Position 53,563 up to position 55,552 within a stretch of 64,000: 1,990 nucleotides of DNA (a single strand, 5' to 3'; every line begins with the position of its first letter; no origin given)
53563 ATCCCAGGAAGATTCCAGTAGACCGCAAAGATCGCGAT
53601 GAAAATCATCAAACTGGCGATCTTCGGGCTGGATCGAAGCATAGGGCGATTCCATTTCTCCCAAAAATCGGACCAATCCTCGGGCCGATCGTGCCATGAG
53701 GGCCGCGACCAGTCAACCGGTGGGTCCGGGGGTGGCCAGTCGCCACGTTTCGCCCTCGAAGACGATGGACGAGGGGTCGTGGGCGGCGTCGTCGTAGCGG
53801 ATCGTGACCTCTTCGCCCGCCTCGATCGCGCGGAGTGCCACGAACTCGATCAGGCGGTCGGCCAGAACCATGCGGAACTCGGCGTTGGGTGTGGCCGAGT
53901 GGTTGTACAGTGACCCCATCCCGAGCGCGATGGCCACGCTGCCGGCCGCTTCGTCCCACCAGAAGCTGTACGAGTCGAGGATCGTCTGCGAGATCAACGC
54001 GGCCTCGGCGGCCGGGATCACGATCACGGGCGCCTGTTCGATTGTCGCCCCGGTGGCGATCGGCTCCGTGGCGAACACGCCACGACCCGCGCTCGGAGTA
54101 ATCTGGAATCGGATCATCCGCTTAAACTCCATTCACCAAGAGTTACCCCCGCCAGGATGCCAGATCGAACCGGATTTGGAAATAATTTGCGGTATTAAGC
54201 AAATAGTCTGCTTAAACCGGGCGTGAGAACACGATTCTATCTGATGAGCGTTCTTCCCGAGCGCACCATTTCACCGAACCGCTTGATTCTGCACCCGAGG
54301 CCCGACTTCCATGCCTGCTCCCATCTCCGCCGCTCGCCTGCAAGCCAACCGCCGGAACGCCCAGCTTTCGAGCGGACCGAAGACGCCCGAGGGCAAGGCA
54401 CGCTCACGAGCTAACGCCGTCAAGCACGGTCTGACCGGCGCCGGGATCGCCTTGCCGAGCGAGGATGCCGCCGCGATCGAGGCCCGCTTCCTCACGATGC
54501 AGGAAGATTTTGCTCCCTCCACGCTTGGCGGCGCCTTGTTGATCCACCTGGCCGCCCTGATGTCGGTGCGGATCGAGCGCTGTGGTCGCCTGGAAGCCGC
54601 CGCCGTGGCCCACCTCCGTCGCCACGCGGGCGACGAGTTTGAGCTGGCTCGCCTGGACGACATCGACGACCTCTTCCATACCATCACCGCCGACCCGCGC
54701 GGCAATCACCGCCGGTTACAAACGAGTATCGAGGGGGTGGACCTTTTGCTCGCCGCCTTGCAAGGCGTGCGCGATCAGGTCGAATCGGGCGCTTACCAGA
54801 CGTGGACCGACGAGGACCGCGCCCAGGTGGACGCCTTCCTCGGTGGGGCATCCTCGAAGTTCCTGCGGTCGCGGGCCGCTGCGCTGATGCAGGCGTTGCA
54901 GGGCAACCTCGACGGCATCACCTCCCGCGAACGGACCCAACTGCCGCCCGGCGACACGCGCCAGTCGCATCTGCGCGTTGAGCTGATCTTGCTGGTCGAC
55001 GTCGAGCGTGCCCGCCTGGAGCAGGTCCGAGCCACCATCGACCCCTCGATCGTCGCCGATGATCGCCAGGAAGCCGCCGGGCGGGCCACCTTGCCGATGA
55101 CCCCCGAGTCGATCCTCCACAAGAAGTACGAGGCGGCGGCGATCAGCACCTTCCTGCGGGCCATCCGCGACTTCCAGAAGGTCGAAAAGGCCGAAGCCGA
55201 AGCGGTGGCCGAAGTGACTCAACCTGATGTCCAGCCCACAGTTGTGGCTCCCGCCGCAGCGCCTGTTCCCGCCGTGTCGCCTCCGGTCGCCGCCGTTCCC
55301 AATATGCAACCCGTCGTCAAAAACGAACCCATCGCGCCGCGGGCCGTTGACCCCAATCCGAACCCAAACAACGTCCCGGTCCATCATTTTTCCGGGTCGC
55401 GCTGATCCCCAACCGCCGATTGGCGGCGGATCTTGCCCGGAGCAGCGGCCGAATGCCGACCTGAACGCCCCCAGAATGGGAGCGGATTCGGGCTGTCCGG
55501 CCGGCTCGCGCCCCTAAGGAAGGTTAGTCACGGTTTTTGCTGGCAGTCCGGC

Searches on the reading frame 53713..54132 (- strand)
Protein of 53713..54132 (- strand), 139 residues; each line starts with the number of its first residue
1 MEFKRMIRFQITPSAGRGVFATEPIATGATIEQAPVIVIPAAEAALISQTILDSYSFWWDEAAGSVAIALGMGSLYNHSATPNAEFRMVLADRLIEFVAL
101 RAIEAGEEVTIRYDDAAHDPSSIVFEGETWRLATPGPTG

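Call 83: search_protein_families(library=pfam, proteins=[window:53713-54132:-], max_evalue=0.001)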
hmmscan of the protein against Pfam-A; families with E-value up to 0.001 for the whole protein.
window:53713-54132:- (139 aa): 1 family
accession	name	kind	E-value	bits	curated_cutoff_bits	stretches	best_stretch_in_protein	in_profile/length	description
PF00856.33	SET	-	1.6e-14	54.6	22.4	1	16-113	1-104/105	SET domain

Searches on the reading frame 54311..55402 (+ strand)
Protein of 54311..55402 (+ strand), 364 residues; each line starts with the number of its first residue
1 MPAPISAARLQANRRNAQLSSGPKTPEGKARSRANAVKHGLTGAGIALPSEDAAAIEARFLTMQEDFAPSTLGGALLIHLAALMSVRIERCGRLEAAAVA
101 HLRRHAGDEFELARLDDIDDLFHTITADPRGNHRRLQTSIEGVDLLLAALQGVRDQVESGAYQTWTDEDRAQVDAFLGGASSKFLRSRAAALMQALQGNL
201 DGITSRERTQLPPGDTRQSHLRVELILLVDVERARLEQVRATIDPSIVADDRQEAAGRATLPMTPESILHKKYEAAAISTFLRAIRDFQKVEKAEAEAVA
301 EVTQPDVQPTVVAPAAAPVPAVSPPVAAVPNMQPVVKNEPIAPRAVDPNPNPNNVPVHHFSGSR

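Call 5: search_protein_families(library=pfam, proteins=[window:54311-55402:+], max_evalue=1)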
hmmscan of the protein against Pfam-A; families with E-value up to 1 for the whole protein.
window:54311-55402:+ (364 aa): 1 family
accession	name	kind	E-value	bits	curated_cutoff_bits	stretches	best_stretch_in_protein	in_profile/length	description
PF21627.2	BTH_I2711-like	-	0.047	14.5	27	0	136-175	4-43/71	Uncharacterized protein BTH_I2711-like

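Call 6: search_protein_families(library=ncbifam, proteins=[window:54311-55402:+], max_evalue=1)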
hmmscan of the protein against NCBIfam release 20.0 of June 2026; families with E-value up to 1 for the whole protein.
window:54311-55402:+ (364 aa): 0 families

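Call 11: find_homologous_proteins(query=window:54311-55402:+)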
Query window:54311-55402:+ (364 aa): 69 proteins with E <= 0.001 among 8000 candidates.
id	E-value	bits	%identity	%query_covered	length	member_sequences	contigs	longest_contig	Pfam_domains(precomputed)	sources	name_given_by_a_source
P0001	1.2e-229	780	100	100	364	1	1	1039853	-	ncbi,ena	-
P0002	5.8e-138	478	66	99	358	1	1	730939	-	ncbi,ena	-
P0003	2.3e-128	447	62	99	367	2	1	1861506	-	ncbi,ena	-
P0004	1.9e-123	430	64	97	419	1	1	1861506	-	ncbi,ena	-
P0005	2.9e-115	404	58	100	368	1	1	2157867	-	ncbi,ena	-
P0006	1.2e-113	398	63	81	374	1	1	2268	-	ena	-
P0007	1.6e-110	388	55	99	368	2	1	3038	-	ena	-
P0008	4.0e-106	374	57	99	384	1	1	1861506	-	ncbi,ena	-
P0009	1.1e-80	290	48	87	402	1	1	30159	-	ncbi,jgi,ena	-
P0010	4.8e-78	281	50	87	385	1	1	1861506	-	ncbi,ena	-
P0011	7.9e-77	277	42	95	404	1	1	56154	-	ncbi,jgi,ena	-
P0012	4.1e-76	275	53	79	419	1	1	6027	-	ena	-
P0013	5.2e-74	268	47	93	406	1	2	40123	-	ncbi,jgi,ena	-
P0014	2.7e-68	249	46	88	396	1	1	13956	-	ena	-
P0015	5.4e-68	248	44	96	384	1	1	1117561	-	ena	-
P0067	1.2e-9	56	40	30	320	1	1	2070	-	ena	-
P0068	1.1e-8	53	65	13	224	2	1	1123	-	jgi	jgi:hypothetical protein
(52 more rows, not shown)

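Call 17: find_encoding_contigs(protein=P0001, flank=6000, max_places=3)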
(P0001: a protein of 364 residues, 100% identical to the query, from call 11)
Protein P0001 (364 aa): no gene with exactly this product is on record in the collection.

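Call 18: find_encoding_contigs(protein=P0003, flank=6000, max_places=3)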
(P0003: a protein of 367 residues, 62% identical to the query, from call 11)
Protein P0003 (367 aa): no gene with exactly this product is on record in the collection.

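Call 26: find_related_loci(query=A2, collection=genome_contigs, flank=8000)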
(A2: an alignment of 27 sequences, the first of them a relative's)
Query A2 (322 aa) in genome_contigs; peptide patterns used: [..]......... (x = any residue, [..] = any of these).
296 stretches matched a pattern; 228 encode a relative of the query (tblastn E <= 1e-3); the best 80 are kept; 80 distinct loci.
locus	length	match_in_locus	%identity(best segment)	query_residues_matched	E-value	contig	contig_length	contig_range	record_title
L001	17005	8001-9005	38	1-310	4e-50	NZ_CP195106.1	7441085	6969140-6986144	Tundrisphaera lichenicola strain P12 chromosome, complete genome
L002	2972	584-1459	40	1-277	6e-50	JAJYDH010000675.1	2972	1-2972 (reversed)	MAG: Planctomycetota bacterium isolate BP9.bin90 NODE_82427_length_2972_cov_1.489982, whole genome shotgun sequence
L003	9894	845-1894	34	1-322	6e-49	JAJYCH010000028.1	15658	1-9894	MAG: Planctomycetota bacterium isolate BP9.bin39 NODE_7228_length_15658_cov_1.123624, whole genome shotgun sequence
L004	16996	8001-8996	35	1-310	6e-48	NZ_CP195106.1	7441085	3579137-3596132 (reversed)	Tundrisphaera lichenicola strain P12 chromosome, complete genome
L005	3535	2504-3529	35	1-314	2e-47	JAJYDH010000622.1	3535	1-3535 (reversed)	MAG: Planctomycetota bacterium isolate BP9.bin90 NODE_63499_length_3535_cov_1.182512, whole genome shotgun sequence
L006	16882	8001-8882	37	1-283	5e-47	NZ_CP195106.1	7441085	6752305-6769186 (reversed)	Tundrisphaera lichenicola strain P12 chromosome, complete genome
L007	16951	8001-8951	35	1-290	2e-46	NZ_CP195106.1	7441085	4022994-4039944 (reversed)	Tundrisphaera lichenicola strain P12 chromosome, complete genome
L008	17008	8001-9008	35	1-314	3e-46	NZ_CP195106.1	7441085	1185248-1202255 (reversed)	Tundrisphaera lichenicola strain P12 chromosome, complete genome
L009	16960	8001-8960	36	1-294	9e-46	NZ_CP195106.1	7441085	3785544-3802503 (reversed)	Tundrisphaera lichenicola strain P12 chromosome, complete genome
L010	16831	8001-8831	39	1-258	1e-45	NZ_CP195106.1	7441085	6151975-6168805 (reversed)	Tundrisphaera lichenicola strain P12 chromosome, complete genome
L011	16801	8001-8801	39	1-248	1e-44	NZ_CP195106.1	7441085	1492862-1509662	Tundrisphaera lichenicola strain P12 chromosome, complete genome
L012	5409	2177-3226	36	1-322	1e-44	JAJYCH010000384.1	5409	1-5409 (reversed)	MAG: Planctomycetota bacterium isolate BP9.bin39 NODE_33987_length_5409_cov_1.249337, whole genome shotgun sequence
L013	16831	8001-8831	36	1-258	2e-44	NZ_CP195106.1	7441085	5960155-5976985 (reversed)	Tundrisphaera lichenicola strain P12 chromosome, complete genome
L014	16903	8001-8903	35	1-275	3e-43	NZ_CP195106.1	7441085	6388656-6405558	Tundrisphaera lichenicola strain P12 chromosome, complete genome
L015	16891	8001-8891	35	1-277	2e-43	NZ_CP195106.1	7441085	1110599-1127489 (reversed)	Tundrisphaera lichenicola strain P12 chromosome, complete genome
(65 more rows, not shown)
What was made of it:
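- Two MAGs hold 13 each (call 26). Copies within one genome are mostly old and divergent (call 26). About 14 of roughly 45 loci from MAG contigs lie within 1 kb of a contig end, as repeats do (my count from the call 26 table; a weak indicator).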

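Call 32: predict_structure(alignment_id=A1)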
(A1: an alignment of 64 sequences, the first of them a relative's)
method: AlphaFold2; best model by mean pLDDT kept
length: 322 residues; sequences in the alignment: 64
mean_pLDDT: 83.0   pTM: 0.63
mean pLDDT of the five models: 83.0, 82.9, 82.0, 81.9, 80.7
residues with pLDDT >= 90: 177; 70-90: 70; 50-70: 49; < 50: 26
segments of 3 or more residues with pLDDT < 50: 40-47, 49-57, 285-288
pLDDT, mean of each block of 10 residues (from residue 1): 72 74 79 59 45 51 90 96 96 97 98 98 98 98 97 97 96 90 97 98 97 90 96 96 84 71 54 60 51 60 86 88 69
secondary structure, 60 per line:
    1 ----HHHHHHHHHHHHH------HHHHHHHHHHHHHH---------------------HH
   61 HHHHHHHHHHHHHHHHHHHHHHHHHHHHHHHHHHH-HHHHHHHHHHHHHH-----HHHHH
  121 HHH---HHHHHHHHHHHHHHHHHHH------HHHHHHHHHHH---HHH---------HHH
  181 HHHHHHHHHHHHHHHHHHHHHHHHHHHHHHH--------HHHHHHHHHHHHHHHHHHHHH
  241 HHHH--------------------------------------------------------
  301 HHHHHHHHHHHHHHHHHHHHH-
elements in order: H5-17 H24-37 H59-95 H97-110 H116-123 H127-145 H152-162 H178-211 H220-244 H301-321

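Call 40: search_protein_families(library=phrogs, proteins=[window:54311-55402:+, P0068, P0067], max_evalue=1)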
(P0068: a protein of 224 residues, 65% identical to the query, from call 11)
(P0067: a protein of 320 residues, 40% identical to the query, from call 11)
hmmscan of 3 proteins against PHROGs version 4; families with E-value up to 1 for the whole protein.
window:54311-55402:+ (364 aa): 0 families

P0068 (224 aa): 1 family
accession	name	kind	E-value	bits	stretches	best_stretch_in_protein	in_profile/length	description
phrog_35781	-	unknown function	0.12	13.5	0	73-90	10-27/56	-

P0067 (320 aa): 0 families

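Call 41: search_protein_families(library=padloc, proteins=[window:54311-55402:+, P0068, P0067], max_evalue=1)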
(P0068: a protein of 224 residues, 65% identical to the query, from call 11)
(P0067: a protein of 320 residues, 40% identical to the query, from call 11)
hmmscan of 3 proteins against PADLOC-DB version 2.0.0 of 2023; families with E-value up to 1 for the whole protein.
window:54311-55402:+ (364 aa): 0 families

P0068 (224 aa): 0 families

P0067 (320 aa): 0 families

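Call 48: fold_search(model_id=the predicted structure, library=pdb)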
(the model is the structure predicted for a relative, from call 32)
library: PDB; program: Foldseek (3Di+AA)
matches with E <= 10: 381; with E <= 0.001: 0
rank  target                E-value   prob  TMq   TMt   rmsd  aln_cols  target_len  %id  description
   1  4wyv_E                1.9e-01  0.21  0.15  0.20  24.0       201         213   16  Crystal Structure of Human Translin in Open Conformation (released 2014-11-26)
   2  4wyv_C                2.3e-01  0.20  0.14  0.20  24.0       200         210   16  Crystal Structure of Human Translin in Open Conformation (released 2014-11-26)
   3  6m6z_A                2.4e-01  0.16  0.12  0.18  30.7       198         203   15  A de novo designed transmembrane nanopore, TMH4C4 (released 2020-06-24)
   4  4wyv_G                2.7e-01  0.15  0.14  0.19  23.8       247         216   15  Crystal Structure of Human Translin in Open Conformation (released 2014-11-26)
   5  6rw8_A                2.7e-01  0.09  0.11  0.02  34.0       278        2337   14  Cryo-EM structure of Xenorhabdus nematophila XptA1 (released 2019-10-23)
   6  6djl_B                3.5e-01  0.14  0.14  0.19  19.5       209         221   14  Crystal structure of the Rab11 GEF SH3BP5 bound to nucleotide free Rab11A (released 2018-09-26)
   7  6ixv_D                3.9e-01  0.16  0.14  0.19  18.5       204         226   13  Crystal structure of SH3BP5-Rab11a (released 2019-03-20)
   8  6ixg_B                4.8e-01  0.51  0.22  0.32  15.9       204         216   14  Crystal structure of native apo SH3BP5 (P41) (released 2019-03-20)
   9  1x04                  4.8e-01  0.08  0.12  0.16  29.2       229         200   11  Crystal structure of endophilin BAR domain (mutant) (released 2006-05-02)
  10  6ixv_C                5.0e-01  0.12  0.14  0.18  20.6       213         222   12  Crystal structure of SH3BP5-Rab11a (released 2019-03-20)
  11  9qxx_A                5.6e-01  0.08  0.13  0.07  28.7       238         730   12  JetABC DNA loaded state dimer (released 2025-10-01)
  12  5f5p_G                6.2e-01  0.44  0.21  0.35  20.4       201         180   15  Molecular Basis for Shroom2 Recognition by Rock1 (released 2016-10-19)
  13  6ixe                  6.2e-01  0.15  0.15  0.22  18.3       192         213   14  Crystal structure of SeMet apo SH3BP5 (I41) (released 2019-03-20)
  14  6ixv_A                6.6e-01  0.14  0.15  0.21  18.3       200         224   14  Crystal structure of SH3BP5-Rab11a (released 2019-03-20)
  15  3na7                  6.9e-01  0.35  0.19  0.25  16.2       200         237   10  2.2 Angstrom Structure of the HP0958 Protein from Helicobacter pylori CCUG 17874 (released 2010-09-22)
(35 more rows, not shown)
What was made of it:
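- On Any protein with a solved structure: Foldseek's best hit is E = 0.19 (call 48).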

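Call 71: search_solved_structures(query=A1, max_evalue=10, show_alignments=2)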
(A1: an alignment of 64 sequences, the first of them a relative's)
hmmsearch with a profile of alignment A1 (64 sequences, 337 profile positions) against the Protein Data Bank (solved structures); distinct sequences matched with E-value up to 10: 5.
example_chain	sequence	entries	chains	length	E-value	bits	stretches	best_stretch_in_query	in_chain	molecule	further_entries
8r2o_A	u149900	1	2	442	0.46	13.4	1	214-296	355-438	Maltodextrin-binding protein,Huntingtin, myristoylated N-terminal fragment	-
3io4_A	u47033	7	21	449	0.99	12.3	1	216-299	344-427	Maltose-binding periplasmic protein,Huntingtin fusion protein | Maltose-binding periplasmic protein, HUNTINGTIN FUSION PROTEIN | Maltose-binding protein, huntin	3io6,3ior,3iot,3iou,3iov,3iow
3mdj_A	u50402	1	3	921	1.7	11.5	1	147-245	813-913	Endoplasmic reticulum aminopeptidase 1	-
6mgq_A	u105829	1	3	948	1.7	11.5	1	147-245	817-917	Endoplasmic reticulum aminopeptidase 1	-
4l3a_A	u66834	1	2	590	4.4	10.1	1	274-320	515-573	Internalin K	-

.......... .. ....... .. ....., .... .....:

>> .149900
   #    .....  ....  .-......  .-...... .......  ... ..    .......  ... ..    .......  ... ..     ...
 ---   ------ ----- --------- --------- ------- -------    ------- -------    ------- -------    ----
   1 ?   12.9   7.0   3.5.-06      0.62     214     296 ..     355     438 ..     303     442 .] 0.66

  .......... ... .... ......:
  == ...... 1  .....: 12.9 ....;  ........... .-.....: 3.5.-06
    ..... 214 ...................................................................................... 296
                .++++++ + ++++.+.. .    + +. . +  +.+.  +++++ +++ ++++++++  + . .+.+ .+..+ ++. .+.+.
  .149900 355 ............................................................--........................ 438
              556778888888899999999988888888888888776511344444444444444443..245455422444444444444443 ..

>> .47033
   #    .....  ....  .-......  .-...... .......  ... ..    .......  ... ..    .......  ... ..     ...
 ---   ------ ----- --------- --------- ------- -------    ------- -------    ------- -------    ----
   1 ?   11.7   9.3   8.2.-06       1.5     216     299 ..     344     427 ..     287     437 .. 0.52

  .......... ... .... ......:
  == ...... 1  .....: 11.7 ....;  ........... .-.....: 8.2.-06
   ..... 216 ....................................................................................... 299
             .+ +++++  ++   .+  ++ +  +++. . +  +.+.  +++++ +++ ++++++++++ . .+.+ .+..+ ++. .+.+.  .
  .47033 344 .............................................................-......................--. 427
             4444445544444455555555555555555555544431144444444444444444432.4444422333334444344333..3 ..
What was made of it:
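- On Any protein with a solved structure: The profile search's best hit is E = 0.46, in low-complexity sequence (call 71).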

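Call 72: search_protein_families(library=pfam, proteins=[P0068], max_evalue=1)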
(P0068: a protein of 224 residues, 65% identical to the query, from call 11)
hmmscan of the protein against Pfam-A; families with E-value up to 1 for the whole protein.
P0068 (224 aa): 0 families

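Call 88: find_encoding_contigs(protein=P0002, flank=6000, max_places=2)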
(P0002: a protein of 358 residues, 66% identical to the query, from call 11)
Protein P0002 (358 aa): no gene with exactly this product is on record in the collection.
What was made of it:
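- Tried and rejected: Exact look-ups of P0001, P0002 and P0003 found no contig (calls 17, 18, 88).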

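Call 89: find_encoding_contigs(protein=P0007, flank=6000, max_places=2)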
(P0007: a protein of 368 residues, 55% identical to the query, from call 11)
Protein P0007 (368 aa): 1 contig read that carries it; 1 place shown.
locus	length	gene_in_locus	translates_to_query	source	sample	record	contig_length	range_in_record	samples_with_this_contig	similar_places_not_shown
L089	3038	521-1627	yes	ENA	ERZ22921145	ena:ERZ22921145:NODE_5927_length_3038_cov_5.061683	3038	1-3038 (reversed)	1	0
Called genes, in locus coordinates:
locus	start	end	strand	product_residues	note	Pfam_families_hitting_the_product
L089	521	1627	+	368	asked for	-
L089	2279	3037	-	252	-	?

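Call 96: fold_search(model_id=the predicted structure, library=viral)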
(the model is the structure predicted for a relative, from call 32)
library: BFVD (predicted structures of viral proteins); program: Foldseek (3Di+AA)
matches with E <= 10: 397; with E <= 0.001: 0
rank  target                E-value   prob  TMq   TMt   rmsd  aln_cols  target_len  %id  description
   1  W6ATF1                6.5e-02  0.51  0.15  0.14  15.3       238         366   16  (no name in the UniProt tables at hand)
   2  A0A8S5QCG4            7.6e-02  0.14  0.11  0.09  30.6       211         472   13  STRUCTURAL MAINTENANCE OF CHROMOSOMES PROTEIN [Siphoviridae sp. ctqBH20]
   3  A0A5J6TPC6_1          8.5e-02  0.51  0.20  0.08  22.7       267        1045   12  (no name in the UniProt tables at hand)
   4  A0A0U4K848            9.9e-02  0.28  0.16  0.13  31.7       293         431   15  Uncharacterized protein [Arthrobacter phage Jasmine]
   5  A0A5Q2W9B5            1.1e-01  0.16  0.13  0.11  32.9       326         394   13  (no name in the UniProt tables at hand)
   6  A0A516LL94            1.8e-01  0.18  0.14  0.16  29.1       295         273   11  (no name in the UniProt tables at hand)
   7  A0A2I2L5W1            1.9e-01  0.28  0.18  0.09  29.1       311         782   11  DNA double-stranded break repair ATPase [Orpheovirus IHUMI-LCC2]
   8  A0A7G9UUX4            1.9e-01  0.12  0.13  0.06  30.3       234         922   12  (no name in the UniProt tables at hand)
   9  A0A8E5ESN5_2          2.3e-01  0.35  0.17  0.08  22.5       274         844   14  Protein ORF131 [Anguillid herpesvirus 1]
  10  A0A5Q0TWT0            2.3e-01  0.14  0.11  0.13  19.6       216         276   12  Uncharacterized protein [uncultured virus]
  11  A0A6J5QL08            2.6e-01  0.15  0.13  0.14  28.9       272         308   10  Uncharacterized protein [uncultured Caudovirales phage]
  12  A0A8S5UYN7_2          3.4e-01  0.28  0.18  0.09  25.1       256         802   11  Endosialidase chaperone [Siphoviridae sp. ctkKt3]
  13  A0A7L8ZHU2            3.8e-01  0.18  0.17  0.15  31.6       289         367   11  Toxic anion resistance protein [Escherichia phage VEcB]
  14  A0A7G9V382            3.8e-01  0.08  0.12  0.11  37.3       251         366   14  Tellurite resistance protein [Pseudomonas phage phiPsa397]
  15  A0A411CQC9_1          4.0e-01  0.12  0.11  0.07  30.5       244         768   13  Tape measure protein [Arthrobacter phage Sonali]
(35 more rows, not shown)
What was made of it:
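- On Any protein with a solved structure: The best BFVD hit is E = 0.065 (call 96).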

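Call 108: find_related_loci(query=A8, collection=metagenome_contigs, flank=2000)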
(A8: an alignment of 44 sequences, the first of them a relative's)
Query A8 (364 aa) in metagenome_contigs; peptide patterns used: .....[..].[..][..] (x = any residue, [..] = any of these).
333 stretches matched a pattern; 138 encode a relative of the query (tblastn E <= 1e-3); the best 80 are kept; 80 distinct loci.
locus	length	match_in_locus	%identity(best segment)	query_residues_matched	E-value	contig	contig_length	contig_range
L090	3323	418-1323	48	13-328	7e-86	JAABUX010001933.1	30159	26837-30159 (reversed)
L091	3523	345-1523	42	13-359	5e-84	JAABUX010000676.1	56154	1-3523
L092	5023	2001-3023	47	3-340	2e-80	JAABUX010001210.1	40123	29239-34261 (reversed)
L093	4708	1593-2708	41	3-349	1e-69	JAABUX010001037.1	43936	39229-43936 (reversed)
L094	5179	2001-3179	38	3-360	1e-69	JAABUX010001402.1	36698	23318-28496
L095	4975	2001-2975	42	2-324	1e-65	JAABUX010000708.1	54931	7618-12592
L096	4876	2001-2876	42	2-292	1e-62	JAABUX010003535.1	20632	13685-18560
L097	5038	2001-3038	41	13-347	1e-61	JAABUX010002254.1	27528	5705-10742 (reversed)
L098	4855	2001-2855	43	5-290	3e-58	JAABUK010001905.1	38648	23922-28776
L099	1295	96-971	40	2-294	2e-60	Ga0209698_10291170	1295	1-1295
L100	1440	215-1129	38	4-306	1e-58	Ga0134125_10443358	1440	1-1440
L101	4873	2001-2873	40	6-297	2e-55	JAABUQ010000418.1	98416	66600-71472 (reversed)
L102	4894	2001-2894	43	2-302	5e-55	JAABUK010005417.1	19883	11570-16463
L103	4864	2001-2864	38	4-292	2e-54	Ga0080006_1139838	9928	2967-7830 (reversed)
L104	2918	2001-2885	38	2-297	1e-53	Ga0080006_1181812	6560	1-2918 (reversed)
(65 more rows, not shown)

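Call 111: predict_structure(alignment_id=A8)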
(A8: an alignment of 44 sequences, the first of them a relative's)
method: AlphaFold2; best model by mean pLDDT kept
length: 364 residues; sequences in the alignment: 44
mean_pLDDT: 85.4   pTM: 0.67
mean pLDDT of the five models: 85.4, 84.2, 84.0, 83.3, 82.4
residues with pLDDT >= 90: 246; 70-90: 39; 50-70: 48; < 50: 31
segments of 3 or more residues with pLDDT < 50: 43-46, 344-351, 354-364
pLDDT, mean of each block of 10 residues (from residue 1): 75 78 79 69 55 94 98 97 96 94 96 98 97 98 98 98 97 96 90 97 96 95 98 98 97 94 92 96 98 96 74 60 61 50 48 45 36
secondary structure, 60 per line:
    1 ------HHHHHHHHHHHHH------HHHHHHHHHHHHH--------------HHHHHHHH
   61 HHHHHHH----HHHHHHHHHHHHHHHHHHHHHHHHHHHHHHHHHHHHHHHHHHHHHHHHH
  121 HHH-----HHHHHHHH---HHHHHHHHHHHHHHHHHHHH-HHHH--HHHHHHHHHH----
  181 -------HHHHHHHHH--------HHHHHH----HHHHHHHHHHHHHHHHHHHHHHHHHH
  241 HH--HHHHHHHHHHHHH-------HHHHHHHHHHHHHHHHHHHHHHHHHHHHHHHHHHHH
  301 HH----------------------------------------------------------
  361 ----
elements in order: H7-19 H26-38 H53-67 H72-123 H129-136 H140-159 H161-164 H167-176 H188-196 H205-210 H215-242 H245-257 H265-302
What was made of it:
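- On DDE, HUH, serine or tyrosine transposases and recombinases: Both models are entirely alpha-helical (calls 32, 111).
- On Sec, Tat or lipoprotein signal peptides: They are predicted as two polar helices (calls 32, 111).
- Checked: The helical middle region and the Pro-rich tail are confirmed by AlphaFold2 for both proteins (calls 32, 111).
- AlphaFold2 pLDDT is 83 for A and 85 for B, with cores above 90 (calls 32, 111). The module is polar and basic, has no hydrophobic core and no Tat or Sec features, and is predicted as two short helices (calls 32, 111). AlphaFold2 models are confident (calls 32, 111).
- Tried and rejected: An HEPN Rx4-6H reading of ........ is not supported, because the motif lies outside the helical bundle in both models (calls 32, 111).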

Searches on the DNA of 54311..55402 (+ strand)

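Call 78: search_rna_families(source=L019, start=7800, end=9500, threshold=evalue, max_evalue=1)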
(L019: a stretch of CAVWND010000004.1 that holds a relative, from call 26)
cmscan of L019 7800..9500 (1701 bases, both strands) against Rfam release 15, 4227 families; matches with E-value up to 1: 2.
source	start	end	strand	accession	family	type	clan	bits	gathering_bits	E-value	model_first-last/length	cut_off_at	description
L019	8538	8690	+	RF00062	HgcC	Gene;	-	16.3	50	0.66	1-130/130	no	HgcC family RNA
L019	8992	9115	+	RF00084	CsrC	Gene; sRNA;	CL00106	12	61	0.87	1-255/255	no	CsrC RNA family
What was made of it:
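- On Rfam RNA families (for the leader and the 3' region): In L019 7800-9500 only chance-level hits appeared (E 0.66 and 0.87) (call 78).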
